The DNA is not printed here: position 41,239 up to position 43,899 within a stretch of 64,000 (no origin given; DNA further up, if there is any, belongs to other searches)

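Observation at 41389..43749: Family-B DNA polymerase with intact polymerase motifs but a degenerate Exo I site (DxE replaced by NVT)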

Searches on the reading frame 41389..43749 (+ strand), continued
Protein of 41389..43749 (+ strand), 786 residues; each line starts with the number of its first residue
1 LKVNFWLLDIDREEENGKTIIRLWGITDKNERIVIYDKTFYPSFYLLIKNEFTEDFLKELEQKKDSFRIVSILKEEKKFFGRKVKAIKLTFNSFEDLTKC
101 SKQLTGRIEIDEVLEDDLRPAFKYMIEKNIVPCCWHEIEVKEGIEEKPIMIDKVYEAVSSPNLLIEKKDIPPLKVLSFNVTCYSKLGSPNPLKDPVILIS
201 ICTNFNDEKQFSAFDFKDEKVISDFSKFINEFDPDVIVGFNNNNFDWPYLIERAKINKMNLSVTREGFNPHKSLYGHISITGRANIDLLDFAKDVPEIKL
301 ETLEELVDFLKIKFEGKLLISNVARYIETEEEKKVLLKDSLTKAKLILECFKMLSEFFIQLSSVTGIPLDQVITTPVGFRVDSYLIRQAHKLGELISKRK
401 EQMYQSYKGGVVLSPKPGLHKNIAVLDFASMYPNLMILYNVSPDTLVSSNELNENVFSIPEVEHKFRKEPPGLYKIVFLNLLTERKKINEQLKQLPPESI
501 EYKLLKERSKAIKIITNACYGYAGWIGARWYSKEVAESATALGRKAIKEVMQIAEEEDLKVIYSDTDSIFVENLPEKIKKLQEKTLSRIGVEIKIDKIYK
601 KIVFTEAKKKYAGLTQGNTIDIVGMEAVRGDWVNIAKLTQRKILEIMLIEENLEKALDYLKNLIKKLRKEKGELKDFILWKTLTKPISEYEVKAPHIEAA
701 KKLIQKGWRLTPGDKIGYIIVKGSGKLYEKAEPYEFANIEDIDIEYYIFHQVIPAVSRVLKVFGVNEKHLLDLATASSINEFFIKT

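Call 45: predict_structure(alignment_id=A1)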
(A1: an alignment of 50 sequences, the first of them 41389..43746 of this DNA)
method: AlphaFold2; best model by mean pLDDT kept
length: 786 residues; sequences in the alignment: 50
mean_pLDDT: 88.3   pTM: 0.80
mean pLDDT of the five models: 88.3, 87.4, 87.1, 86.3, 84.3
residues with pLDDT >= 90: 459; 70-90: 279; 50-70: 42; < 50: 6
segments of 3 or more residues with pLDDT < 50: 626-630
pLDDT, mean of each block of 10 residues (from residue 1): 96 92 96 95 94 91 95 94 93 96 93 93 93 96 80 94 88 96 84 94 96 92 96 96 94 94 93 86 95 75 87 67 81 91 95 92 89 86 92 89 71 77 90 93 87 80 92 94 90 88 85 86 79 90 92 94 87 95 93 91 75 86 58 84 90 92 91 85 84 87 84 83 87 88 91 88 86 77 61
secondary structure, 60 per line:
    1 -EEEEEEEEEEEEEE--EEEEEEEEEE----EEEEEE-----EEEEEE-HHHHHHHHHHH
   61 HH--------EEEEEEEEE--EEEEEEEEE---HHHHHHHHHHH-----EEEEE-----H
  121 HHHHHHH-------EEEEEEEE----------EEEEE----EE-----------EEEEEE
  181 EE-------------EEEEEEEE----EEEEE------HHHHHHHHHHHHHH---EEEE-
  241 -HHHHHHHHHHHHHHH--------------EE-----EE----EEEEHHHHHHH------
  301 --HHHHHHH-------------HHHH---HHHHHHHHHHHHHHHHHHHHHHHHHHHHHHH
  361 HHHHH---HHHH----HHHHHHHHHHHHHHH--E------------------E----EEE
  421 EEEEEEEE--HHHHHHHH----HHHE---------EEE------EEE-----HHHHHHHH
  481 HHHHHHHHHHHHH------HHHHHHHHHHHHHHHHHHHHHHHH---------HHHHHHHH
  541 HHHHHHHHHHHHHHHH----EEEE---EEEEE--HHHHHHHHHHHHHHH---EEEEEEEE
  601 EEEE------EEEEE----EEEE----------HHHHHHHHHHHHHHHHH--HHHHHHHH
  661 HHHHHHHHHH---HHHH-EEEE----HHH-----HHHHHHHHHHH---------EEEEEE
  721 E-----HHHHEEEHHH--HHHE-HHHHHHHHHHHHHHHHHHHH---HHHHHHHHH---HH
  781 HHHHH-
elements in order (helices of 4 or more, strands of 3 or more residues): E2-15 E18-27 E32-37 E43-48 H50-62 E71-79 E82-90 H94-104 E110-114 H120-127 E135-142 E153-157 E175-182 E196-203 E208-212 H219-232 E236-239 H242-256 E284-287 H288-294 H303-309 H323-326 H330-365 H369-372 H377-391 E418-428 H431-438 E456-458 E465-467 H473-493 H500-523 H533-556 E561-564 E568-572 H575-589 E593-604 E611-615 E620-623 H634-650 H653-670 H674-677 E679-682 H695-705 E715-721 H727-730 E731-733 H744-763 H767-775 H779-785

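Call 47: fold_search(model_id=the predicted structure, library=pdb)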
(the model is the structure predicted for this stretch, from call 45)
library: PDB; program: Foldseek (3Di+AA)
matches with E <= 10: 1426; with E <= 0.001: 302
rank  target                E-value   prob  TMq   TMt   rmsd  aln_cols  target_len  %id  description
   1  5mdn_A                9.0e-73  1.00  0.81  0.83   4.9       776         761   39  Structure of the family B DNA polymerase from the hyperthermophilic archaeon Pyrobaculum calidifontis (released 2016-12-14)
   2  7b0h_F                5.5e-61  1.00  0.78  0.80   4.9       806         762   30  TgoT_6G12 Ternary complex (released 2021-01-13)
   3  6wya_A                6.3e-60  1.00  0.80  0.83   4.8       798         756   30  RTX (Reverse Transcription Xenopolymerase) in complex with a DNA duplex and dAMPNPP (released 2020-08-19)
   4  5h12                  2.4e-59  1.00  0.72  0.75   6.2       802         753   31  Crystal structure of Deep Vent DNA Polymerase (released 2017-01-25)
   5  6is7_B                6.5e-59  1.00  0.80  0.83   4.2       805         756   30  Structure of 9N-I DNA polymerase incorporation with dA in the active site (released 2019-08-28)
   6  9oat_A                6.8e-59  1.00  0.83  0.86   3.6       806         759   30  TNA polymerase, 5-270, binary complex (released 2025-12-10)
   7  4k8x_A                1.4e-58  1.00  0.81  0.83   4.2       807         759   30  Binary complex of 9N DNA polymerase in the replicative state (released 2013-06-26)
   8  6is7_A                1.4e-58  1.00  0.80  0.83   4.3       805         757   30  Structure of 9N-I DNA polymerase incorporation with dA in the active site (released 2019-08-28)
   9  4k8z_A                1.5e-58  1.00  0.80  0.83   4.3       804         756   30  KOD Polymerase in binary complex with dsDNA (released 2013-06-26)
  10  5vu9_A                1.8e-58  1.00  0.80  0.83   4.3       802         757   30  TNA polymerase, translocated product (released 2017-12-06)
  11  5omq_A                2.0e-58  1.00  0.81  0.84   4.4       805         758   30  Ternary complex of 9N DNA polymerase in the replicative state with three metal ions in the active site (released 2017-12-20)
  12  7rsu_A                4.2e-58  1.00  0.80  0.83   4.4       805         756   30  TNA polymerase, n+2 product (released 2021-10-27)
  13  7tqw_A                4.2e-58  1.00  0.79  0.82   4.6       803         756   30  Kod RSGA incorporating PMT, n+2 (released 2022-08-31)
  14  9gp8                  5.2e-58  1.00  0.76  0.79   5.2       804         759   29  Crystal Structure of TgoT_PGLVVWA XNA Polymerase (Apo) (released 2024-10-02)
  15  2xhb_A                7.0e-58  1.00  0.70  0.74   6.2       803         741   30  Crystal structure of DNA polymerase from Thermococcus gorgonarius in complex with hypoxanthine-containing DNA (released 2010-07-21)
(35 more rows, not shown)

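Call 51: list_cluster_members(proteins=[P0201, P0253, P0188, P0218, P0262, P0136, P0146, P0151, P0142, P0127])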
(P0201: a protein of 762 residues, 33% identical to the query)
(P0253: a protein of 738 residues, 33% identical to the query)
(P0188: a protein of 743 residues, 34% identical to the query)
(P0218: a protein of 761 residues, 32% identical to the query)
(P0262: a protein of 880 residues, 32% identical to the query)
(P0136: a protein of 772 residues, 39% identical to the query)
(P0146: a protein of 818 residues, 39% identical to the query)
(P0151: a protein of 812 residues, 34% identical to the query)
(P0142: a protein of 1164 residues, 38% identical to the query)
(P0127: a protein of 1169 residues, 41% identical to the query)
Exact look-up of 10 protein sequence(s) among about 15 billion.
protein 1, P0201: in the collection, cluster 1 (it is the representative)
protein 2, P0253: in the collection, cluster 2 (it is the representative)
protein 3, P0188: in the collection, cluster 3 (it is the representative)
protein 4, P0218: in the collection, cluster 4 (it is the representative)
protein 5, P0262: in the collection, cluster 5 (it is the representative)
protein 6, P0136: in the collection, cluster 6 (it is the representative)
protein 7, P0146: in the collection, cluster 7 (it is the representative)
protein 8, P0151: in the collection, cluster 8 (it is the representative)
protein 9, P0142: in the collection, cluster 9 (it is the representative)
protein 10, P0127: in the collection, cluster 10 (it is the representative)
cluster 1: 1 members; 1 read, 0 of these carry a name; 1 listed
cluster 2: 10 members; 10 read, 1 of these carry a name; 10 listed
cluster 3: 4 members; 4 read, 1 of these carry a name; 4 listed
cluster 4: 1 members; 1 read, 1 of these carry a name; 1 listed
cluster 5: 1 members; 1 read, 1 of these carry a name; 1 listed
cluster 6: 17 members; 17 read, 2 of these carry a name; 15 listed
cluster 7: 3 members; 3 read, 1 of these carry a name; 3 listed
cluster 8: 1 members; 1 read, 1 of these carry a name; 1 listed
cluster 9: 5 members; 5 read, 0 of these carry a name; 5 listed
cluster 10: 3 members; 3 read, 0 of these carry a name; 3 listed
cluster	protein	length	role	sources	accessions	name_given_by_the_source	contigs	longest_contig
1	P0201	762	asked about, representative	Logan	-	-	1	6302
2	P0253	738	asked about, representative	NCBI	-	-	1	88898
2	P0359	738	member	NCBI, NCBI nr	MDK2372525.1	MAG: DNA-directed DNA polymerase [Candidatus Korarchaeota archaeon] | DNA-directed DNA polymerase [Candidatus Korarchaeota archaeon]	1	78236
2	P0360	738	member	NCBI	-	-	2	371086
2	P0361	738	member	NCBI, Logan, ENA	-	-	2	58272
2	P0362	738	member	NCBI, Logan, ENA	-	-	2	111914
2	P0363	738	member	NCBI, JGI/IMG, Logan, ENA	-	-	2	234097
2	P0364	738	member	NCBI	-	-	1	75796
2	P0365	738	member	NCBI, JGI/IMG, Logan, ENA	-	-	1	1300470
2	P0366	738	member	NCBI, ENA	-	-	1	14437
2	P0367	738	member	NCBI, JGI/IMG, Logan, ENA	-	-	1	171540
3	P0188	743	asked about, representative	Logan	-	-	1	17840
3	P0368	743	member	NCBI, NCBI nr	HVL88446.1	MAG TPA: DNA-directed DNA polymerase [Candidatus Thermoplasmatota archaeon] | DNA-directed DNA polymerase [Candidatus Thermoplasmatota archaeon]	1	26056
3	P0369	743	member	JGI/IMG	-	-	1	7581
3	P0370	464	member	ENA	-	-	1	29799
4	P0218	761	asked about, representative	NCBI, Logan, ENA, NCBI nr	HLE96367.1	MAG TPA: DNA-directed DNA polymerase [Candidatus Thermoplasmatota archaeon] | DNA-directed DNA polymerase [Candidatus Thermoplasmatota archaeon]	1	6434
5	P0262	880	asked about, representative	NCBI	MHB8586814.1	MAG: DNA polymerase domain-containing protein [Thermoplasmatota archaeon]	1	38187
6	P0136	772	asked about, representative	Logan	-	-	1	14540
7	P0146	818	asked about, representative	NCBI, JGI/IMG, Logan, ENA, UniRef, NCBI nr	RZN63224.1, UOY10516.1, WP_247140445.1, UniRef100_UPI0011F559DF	DNA-directed DNA polymerase [Methanonatronarchaeum sp. AMET6-2] | DNA-directed DNA polymerase n=1 Tax=Methanonatronarchaeum sp. AMET6-2 TaxID=2933293 ...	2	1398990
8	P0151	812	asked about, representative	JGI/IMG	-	DNA polymerase I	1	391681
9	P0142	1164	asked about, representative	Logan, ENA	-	-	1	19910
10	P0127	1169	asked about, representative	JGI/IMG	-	-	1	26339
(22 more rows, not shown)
